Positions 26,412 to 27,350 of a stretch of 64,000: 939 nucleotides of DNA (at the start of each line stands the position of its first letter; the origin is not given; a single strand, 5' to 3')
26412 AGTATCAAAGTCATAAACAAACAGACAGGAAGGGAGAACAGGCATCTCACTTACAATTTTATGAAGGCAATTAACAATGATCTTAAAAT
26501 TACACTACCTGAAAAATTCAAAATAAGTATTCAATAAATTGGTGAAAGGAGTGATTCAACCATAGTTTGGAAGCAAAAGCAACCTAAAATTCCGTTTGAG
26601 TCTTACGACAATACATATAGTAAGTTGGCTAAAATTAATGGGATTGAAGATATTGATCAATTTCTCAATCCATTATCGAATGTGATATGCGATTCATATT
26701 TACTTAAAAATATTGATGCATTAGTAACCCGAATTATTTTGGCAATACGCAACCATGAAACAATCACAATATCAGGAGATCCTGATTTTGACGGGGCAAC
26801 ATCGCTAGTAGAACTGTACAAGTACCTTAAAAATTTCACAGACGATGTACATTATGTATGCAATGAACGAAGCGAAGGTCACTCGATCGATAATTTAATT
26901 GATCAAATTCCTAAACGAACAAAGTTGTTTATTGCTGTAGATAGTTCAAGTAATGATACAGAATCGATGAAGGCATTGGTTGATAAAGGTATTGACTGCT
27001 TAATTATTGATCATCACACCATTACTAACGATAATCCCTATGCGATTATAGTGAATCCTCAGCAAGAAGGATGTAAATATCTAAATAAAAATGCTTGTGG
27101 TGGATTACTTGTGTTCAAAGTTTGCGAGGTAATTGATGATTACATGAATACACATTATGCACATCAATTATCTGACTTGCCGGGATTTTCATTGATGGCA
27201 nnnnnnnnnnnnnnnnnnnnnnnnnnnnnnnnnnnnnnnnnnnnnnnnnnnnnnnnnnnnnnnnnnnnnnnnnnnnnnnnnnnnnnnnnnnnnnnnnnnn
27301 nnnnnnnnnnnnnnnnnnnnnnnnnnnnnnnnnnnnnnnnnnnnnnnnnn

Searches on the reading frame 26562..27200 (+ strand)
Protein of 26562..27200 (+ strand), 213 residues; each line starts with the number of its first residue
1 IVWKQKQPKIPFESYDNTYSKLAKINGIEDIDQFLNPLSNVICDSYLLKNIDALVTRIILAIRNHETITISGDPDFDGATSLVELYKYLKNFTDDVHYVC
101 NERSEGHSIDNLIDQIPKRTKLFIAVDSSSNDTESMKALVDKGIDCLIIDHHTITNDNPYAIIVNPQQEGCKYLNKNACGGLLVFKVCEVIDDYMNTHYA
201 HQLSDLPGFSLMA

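Call 62: search_dna_similar(query=window:26562-27200:+, collection=phages, mode=protein, max_rows=15)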
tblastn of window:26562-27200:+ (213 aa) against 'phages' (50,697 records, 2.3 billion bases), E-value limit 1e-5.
Records with a match: 165; places in all: 165; records where one place covers at least 80% of the query: 119.
Best place of each record, by identity: <60% 165.
By first word of the organism name: Bacillus 61; Lactococcus 29; Staphylococcus 20; Bacteriophage 13; Enterococcus 13; Listeria 5; Mammaliicoccus 4; Enterocloster 4; Geobacillus 3; Brevibacillus 2; and 8 more.
By host as written in the record: - 23; Lactococcus lactis 19; Bacillus subtilis BEST7003 11; Bacillus anthracis Sterne 10; Bacillus anthracis 7; Bacillus subtilis 7; Bacillus cereus 6; Bacillus subtilis subsp. subtilis str. 168 5; and 50 more.
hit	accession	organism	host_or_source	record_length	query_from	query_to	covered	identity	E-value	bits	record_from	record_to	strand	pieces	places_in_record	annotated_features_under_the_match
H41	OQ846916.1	Alicyclobacillus phage KKP_3916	Alicyclobacillus acidoterrestris strain ...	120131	1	213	100%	45.6%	3e-50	180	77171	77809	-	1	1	hypothetical protein (x2)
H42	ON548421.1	Bacillus phage vB_BanS-Thrax5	Bacillus anthracis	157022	1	213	100%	39.5%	3e-48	174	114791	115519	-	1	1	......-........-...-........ exonuclease | antitoxin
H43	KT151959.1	Brevibacillus phage Sundance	Brevibacillus laterosporus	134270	21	213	91%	42.0%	4e-41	153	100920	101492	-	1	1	putative single-stranded DNA-specific exonuclease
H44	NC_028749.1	Brevibacillus phage Sundance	Brevibacillus laterosporus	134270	21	213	91%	42.0%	4e-41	153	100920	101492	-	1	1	RecJ-like ssDNA exonuclease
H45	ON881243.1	Bacillus phage PK-3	Bacillus sp.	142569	3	213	99%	38.4%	5e-43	159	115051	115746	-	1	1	DHH family phosphoesterase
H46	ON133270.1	Bacillus phage 2S-4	Rosselomorea vietnamensis FJAT-46955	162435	3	213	99%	38.4%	5e-43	159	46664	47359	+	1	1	none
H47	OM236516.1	Bacillus phage FADO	Bacillus subtilis BEST7003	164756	3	213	99%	38.4%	5e-43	159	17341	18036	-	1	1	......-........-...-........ exonuclease | hypothetical protein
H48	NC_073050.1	Bacillus phage FADO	Bacillus subtilis BEST7003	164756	3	213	99%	38.4%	5e-43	159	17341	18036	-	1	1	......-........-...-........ exonuclease | hypothetical protein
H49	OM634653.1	Bacillus phage vB_BsuS_PJN02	Bacillus subtilis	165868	3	213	99%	38.4%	5e-43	159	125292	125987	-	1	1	putative single-strand DNA-specific exonuclease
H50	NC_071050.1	Bacillus phage vB_BsuS_PJN02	Bacillus subtilis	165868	3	213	99%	38.4%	5e-43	159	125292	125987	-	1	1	putative single-strand DNA-specific exonuclease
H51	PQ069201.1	Bacillus phage C30-3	Bacillus sp. C30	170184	1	196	92%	40.7%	3e-44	162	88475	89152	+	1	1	record has no annotation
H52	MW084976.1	Bacillus phage Kirov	Bacillus cereus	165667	3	196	91%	41.0%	2e-46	169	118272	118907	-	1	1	RecJ-type single-stranded DNA-specific exonuclease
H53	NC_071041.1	Bacillus phage Kirov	Bacillus cereus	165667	3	196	91%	41.0%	2e-46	169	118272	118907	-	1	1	RecJ-type single-stranded DNA-specific exonuclease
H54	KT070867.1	Bacillus phage PBC2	Bacillus cereus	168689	3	213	99%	37.6%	1e-43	160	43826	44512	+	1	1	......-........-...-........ exonuclase RecJ | hypothetical protein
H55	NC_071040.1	Bacillus phage PBC2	Bacillus cereus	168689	3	213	99%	37.6%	1e-43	160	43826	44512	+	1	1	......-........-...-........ exonuclase RecJ | hypothetical protein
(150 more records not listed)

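Call 65: get_annotated_region(hit=H45, flank=150)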
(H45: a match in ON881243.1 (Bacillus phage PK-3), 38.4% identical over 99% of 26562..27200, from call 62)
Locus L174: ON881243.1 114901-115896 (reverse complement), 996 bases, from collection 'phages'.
description: Bacillus phage PK-3, complete genome.
organism: Bacillus phage PK-3 (NCBI taxid 2961841)
taxonomy: Viruses; Duplodnaviria; Heunggongvirae; Uroviricota; Caudoviricetes
host: Bacillus sp.; source: soil; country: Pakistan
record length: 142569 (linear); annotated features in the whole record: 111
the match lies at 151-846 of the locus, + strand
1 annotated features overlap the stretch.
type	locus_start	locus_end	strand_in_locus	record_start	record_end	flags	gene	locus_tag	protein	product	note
CDS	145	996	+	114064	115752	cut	-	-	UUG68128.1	DHH family phosphoesterase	-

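Call 66: get_annotated_region(hit=H42, flank=150)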
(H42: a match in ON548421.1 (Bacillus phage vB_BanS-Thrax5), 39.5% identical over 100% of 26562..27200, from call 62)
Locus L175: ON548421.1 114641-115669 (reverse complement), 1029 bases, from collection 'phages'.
description: Bacillus phage vB_BanS-Thrax5, complete genome.
organism: Bacillus phage vB_BanS-Thrax5 (NCBI taxid 2951253)
taxonomy: Viruses; Duplodnaviria; Heunggongvirae; Uroviricota; Caudoviricetes
host: Bacillus anthracis; source: soil; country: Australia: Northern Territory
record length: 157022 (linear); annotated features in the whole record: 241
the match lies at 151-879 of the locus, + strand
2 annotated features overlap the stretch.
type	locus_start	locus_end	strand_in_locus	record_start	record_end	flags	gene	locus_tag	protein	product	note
CDS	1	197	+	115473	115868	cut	-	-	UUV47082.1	antitoxin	-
CDS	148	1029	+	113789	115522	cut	-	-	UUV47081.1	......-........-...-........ exonuclease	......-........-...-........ exonuclease RecJ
